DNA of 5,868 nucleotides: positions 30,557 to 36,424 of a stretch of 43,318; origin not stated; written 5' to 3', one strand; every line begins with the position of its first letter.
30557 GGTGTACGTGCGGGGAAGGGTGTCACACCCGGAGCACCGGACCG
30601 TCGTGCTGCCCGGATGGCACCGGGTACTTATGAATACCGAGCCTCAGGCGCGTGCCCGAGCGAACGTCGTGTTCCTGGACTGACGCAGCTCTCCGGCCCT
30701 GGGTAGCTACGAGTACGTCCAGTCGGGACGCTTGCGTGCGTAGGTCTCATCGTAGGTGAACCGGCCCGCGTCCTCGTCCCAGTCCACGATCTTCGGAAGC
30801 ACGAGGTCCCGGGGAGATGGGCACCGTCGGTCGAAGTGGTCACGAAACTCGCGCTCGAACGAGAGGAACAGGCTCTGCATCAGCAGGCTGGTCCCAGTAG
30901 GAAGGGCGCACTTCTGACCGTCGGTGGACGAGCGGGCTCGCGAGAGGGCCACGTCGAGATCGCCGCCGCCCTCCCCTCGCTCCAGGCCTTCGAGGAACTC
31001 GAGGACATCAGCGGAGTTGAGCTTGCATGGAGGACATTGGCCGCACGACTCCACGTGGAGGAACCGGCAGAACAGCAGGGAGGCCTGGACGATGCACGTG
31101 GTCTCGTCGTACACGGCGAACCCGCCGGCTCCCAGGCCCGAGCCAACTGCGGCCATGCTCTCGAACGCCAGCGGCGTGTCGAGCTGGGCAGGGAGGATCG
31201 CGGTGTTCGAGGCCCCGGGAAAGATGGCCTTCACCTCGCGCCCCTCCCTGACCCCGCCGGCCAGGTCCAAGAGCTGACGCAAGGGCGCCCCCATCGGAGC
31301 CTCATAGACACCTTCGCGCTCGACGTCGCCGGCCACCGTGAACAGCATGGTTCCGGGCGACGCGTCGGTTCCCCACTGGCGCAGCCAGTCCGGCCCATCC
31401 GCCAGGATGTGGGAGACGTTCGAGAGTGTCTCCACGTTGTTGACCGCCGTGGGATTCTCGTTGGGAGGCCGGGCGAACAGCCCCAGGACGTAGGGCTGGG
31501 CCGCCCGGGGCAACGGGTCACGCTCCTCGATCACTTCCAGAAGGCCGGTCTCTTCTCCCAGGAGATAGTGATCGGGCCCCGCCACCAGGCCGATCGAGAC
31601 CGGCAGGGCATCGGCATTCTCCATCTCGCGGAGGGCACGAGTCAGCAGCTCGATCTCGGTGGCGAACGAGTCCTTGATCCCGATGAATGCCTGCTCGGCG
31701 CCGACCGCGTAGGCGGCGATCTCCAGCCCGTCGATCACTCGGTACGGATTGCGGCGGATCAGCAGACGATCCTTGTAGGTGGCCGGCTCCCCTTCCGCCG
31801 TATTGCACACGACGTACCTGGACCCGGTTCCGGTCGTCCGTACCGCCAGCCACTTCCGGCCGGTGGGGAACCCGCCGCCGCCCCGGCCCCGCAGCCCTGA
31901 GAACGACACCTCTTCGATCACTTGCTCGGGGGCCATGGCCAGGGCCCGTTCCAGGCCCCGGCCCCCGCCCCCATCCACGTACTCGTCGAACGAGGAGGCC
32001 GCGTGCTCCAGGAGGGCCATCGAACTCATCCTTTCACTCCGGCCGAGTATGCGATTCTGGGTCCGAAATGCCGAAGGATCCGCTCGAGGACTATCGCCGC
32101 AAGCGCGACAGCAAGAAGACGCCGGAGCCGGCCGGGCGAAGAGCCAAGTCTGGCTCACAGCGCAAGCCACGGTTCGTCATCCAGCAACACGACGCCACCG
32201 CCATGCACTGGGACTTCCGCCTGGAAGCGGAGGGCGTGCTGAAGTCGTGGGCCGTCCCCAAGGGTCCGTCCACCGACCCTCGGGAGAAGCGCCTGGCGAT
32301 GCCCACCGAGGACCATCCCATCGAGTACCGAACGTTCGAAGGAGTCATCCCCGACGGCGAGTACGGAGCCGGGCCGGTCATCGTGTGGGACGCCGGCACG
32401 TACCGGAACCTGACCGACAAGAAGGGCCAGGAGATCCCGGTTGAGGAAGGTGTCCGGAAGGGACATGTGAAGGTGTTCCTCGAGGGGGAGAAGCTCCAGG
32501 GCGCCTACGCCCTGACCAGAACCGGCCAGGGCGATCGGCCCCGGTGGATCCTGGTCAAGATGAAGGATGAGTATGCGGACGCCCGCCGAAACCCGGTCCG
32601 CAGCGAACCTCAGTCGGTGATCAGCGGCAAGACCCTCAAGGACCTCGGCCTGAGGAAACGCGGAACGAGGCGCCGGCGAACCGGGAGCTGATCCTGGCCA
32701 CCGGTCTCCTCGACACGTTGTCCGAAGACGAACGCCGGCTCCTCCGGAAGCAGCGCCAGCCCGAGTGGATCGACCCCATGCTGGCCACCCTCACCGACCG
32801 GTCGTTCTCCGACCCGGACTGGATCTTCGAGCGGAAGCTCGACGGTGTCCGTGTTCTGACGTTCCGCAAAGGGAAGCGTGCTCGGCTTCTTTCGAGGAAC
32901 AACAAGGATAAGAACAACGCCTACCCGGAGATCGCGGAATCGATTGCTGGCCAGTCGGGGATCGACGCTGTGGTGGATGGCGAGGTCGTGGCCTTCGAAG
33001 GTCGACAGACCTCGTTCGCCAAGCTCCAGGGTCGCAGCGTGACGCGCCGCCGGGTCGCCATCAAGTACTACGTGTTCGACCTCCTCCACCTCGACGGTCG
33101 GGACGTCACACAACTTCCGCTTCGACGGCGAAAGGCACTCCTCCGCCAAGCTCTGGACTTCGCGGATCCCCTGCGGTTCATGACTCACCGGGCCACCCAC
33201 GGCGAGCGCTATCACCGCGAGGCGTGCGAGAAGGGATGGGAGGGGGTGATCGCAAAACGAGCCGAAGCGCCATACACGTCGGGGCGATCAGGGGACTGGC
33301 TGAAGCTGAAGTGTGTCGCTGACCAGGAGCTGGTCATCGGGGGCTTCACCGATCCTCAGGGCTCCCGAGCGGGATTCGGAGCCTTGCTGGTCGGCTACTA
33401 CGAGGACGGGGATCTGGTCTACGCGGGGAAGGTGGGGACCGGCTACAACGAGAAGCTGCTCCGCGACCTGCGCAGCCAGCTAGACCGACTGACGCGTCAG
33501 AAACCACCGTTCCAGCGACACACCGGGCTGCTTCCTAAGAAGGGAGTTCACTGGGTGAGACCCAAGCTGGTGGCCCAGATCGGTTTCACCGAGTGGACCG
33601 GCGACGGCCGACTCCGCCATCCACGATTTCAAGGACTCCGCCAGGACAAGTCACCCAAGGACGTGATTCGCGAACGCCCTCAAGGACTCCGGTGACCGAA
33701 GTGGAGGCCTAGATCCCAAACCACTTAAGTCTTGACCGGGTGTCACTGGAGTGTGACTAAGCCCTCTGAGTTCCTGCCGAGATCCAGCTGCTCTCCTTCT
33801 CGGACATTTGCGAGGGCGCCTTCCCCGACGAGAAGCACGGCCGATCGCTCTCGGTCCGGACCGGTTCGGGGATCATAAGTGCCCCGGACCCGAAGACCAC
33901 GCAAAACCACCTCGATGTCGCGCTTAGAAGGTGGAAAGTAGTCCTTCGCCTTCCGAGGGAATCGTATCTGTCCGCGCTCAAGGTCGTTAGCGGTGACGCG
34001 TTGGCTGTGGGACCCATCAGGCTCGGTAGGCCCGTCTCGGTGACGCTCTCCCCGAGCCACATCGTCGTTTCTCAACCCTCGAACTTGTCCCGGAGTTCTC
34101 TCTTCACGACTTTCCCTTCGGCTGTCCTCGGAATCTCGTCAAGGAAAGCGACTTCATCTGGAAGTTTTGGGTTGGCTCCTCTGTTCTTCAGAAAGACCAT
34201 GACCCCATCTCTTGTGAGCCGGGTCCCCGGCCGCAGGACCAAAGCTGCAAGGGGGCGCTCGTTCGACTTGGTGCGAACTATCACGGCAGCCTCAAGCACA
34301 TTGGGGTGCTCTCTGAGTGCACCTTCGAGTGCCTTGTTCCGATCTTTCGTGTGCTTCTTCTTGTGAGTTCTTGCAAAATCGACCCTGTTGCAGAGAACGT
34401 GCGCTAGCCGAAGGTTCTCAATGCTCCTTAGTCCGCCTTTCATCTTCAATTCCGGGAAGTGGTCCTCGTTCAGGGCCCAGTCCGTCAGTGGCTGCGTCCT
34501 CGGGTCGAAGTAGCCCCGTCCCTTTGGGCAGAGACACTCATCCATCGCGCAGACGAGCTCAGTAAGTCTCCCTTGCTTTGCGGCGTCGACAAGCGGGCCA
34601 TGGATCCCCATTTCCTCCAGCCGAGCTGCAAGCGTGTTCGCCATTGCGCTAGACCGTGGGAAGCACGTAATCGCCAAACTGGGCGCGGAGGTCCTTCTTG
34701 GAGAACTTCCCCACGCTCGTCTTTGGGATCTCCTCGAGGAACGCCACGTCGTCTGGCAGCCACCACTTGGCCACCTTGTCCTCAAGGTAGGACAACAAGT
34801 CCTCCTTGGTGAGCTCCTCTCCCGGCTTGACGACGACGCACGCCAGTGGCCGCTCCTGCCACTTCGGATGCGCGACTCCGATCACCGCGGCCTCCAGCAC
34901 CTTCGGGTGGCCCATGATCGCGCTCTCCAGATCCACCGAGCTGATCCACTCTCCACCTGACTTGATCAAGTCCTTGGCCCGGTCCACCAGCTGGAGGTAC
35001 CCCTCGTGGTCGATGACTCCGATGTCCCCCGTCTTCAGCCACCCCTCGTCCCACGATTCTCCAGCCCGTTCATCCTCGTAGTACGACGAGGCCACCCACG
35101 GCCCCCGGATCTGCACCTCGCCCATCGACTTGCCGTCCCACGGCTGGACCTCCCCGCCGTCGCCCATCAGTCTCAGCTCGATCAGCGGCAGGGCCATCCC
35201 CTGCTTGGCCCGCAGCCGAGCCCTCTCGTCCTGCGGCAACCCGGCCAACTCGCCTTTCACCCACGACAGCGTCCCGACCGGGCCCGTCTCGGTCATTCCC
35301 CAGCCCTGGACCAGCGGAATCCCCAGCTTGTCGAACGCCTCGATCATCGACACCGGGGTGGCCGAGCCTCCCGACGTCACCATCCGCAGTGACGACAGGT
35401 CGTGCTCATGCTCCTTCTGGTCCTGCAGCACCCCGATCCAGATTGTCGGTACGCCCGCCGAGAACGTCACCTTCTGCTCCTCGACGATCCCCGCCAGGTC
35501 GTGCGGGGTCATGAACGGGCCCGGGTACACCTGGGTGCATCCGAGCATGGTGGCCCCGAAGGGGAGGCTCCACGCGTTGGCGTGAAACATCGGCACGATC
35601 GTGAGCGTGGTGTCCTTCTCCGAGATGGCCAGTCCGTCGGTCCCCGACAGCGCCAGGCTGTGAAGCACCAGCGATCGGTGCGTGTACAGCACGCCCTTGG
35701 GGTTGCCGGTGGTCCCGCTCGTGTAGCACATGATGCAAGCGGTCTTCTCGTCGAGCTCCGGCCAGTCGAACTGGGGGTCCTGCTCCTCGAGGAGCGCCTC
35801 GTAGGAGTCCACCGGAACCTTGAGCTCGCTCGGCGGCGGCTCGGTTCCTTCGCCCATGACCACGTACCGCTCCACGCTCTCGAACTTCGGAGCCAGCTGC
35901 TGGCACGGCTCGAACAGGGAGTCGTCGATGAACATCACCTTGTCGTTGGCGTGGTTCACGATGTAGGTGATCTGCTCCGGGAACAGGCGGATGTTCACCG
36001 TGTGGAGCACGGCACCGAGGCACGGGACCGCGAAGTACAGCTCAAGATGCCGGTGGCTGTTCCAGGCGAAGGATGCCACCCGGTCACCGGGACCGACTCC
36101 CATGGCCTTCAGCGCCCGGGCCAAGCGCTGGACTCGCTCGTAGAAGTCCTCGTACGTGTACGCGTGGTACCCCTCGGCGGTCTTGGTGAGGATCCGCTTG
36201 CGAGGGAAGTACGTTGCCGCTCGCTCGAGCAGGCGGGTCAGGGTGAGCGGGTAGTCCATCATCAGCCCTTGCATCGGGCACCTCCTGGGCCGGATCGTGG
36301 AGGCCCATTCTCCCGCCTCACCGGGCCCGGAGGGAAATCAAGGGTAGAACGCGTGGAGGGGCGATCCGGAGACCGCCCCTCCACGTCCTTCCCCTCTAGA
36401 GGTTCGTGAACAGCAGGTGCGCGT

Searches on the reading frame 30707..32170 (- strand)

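Call 80: search_protein_families(library=pfam, proteins=[window:30707-32170:-], max_evalue=0.00001)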
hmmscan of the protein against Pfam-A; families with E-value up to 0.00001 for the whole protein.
window:30707-32170:- (487 aa): 4 families
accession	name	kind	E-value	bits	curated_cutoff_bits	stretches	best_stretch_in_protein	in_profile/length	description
PF01512.22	Complex1_51K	-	7.1e-39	133.5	31.2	1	90-253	3-149/150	Nuo51 FMN-binding domain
PF10589.14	NADH_4Fe-4S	-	1.8e-12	47.4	23.5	1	367-445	6-85/85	NADH-ubiquinone oxidoreductase-F iron-sulfur binding region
PF10531.15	SLBB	-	3.1e-08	33.8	27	1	277-312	2-37/55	SLBB domain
PF22461.2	SLBB_2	-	3.3e-06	27.5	27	0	277-329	3-58/79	SLBB domain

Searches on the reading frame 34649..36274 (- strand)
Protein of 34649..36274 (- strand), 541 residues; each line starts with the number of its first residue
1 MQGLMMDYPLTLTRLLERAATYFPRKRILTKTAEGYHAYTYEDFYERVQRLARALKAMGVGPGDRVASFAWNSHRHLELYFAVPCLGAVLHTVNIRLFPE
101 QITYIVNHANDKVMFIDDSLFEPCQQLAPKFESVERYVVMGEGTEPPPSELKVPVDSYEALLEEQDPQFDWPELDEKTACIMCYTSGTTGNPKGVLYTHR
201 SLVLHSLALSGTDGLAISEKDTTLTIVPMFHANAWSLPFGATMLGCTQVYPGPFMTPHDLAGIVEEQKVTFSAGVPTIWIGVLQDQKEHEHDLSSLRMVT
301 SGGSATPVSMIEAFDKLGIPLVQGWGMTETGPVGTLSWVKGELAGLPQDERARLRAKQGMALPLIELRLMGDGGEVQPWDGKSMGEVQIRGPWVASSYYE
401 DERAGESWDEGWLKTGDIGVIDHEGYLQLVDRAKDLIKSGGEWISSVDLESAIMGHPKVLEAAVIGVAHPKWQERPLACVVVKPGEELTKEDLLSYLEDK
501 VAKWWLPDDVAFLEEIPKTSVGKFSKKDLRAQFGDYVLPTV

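Call 80: search_protein_families(library=pfam, proteins=[window:34649-36274:-], max_evalue=0.00001)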
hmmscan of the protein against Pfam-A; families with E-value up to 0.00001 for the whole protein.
window:34649-36274:- (541 aa): 2 families
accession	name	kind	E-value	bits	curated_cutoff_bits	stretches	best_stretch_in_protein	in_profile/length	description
PF00501.34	AMP-binding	-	2.1e-83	280.7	29.9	1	16-399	1-384/384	AMP-binding enzyme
PF13193.12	AMP-binding_C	-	5.2e-21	75.8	24.5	1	449-523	2-76/76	AMP-binding enzyme C-terminal domain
